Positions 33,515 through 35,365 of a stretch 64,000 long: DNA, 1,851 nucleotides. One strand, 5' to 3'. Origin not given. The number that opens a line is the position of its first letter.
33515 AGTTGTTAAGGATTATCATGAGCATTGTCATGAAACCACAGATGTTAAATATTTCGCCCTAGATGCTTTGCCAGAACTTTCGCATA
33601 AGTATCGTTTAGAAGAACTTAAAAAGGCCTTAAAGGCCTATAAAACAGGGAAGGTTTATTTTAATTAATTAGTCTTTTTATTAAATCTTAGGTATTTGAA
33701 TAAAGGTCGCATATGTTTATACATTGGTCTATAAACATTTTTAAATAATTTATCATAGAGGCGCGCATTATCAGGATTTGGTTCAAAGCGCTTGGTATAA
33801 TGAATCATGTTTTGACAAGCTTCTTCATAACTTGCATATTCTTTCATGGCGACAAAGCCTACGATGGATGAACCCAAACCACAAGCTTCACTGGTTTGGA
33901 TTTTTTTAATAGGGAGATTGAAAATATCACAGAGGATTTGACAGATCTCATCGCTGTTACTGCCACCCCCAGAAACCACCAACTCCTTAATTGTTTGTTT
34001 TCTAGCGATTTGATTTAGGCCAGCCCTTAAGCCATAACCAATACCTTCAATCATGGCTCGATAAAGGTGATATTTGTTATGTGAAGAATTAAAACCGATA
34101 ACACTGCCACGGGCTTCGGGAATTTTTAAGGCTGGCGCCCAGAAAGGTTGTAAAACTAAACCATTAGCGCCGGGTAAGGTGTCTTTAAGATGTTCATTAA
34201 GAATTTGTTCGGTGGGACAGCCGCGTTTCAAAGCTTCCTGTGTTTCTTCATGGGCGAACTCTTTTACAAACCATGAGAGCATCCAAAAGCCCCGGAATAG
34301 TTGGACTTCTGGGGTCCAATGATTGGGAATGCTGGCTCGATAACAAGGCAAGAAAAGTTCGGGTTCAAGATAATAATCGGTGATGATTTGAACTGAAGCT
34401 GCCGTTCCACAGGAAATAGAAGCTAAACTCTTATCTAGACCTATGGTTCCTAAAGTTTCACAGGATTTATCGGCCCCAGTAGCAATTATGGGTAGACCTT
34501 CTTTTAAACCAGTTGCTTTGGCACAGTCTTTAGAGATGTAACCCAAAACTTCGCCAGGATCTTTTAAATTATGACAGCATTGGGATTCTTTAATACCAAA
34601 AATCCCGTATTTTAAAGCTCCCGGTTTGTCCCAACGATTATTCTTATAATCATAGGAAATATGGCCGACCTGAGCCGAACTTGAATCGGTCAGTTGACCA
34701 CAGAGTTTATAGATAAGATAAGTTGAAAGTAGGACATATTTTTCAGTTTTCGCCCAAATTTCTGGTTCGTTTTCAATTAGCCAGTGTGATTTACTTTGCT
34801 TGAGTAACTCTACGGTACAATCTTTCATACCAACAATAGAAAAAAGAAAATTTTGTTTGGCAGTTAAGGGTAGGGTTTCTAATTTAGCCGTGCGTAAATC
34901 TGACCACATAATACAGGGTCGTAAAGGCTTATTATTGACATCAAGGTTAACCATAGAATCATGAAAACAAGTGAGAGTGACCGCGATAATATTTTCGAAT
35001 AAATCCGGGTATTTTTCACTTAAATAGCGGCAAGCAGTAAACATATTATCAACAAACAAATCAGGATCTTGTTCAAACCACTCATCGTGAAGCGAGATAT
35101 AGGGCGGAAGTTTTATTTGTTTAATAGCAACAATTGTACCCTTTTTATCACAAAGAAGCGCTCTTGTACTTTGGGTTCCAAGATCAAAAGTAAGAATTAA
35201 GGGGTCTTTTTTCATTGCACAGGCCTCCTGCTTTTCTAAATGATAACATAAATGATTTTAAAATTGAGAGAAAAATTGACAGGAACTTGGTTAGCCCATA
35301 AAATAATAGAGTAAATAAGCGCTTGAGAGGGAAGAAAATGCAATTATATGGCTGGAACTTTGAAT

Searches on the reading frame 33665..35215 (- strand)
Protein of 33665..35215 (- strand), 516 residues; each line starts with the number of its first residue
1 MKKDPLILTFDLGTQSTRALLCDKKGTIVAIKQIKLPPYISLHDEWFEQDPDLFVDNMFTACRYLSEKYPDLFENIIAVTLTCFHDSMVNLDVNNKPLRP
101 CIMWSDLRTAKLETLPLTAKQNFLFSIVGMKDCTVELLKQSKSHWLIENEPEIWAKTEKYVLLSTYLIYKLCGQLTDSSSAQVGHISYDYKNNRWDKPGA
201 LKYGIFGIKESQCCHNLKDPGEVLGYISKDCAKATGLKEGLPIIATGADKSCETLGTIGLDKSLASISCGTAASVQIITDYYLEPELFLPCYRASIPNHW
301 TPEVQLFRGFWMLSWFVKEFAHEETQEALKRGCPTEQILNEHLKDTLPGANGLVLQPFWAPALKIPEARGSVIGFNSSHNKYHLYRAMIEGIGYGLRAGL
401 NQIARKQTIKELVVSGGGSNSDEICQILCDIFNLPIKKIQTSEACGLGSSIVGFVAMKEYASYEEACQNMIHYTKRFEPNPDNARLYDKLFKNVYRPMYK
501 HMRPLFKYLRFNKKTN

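Call 13: search_protein_families(library=pfam, proteins=[window:33665-35215:-])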
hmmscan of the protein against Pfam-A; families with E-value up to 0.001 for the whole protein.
window:33665-35215:- (516 aa): 2 families
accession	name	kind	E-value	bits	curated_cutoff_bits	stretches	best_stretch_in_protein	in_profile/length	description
PF00370.27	FGGY_N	-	6.6e-37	127.9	28.8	1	7-256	2-245/245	FGGY family of carbohydrate kinases, N-terminal domain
PF02782.22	FGGY_C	-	1.5e-25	90.6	27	1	266-457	2-198/198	FGGY family of carbohydrate kinases, C-terminal domain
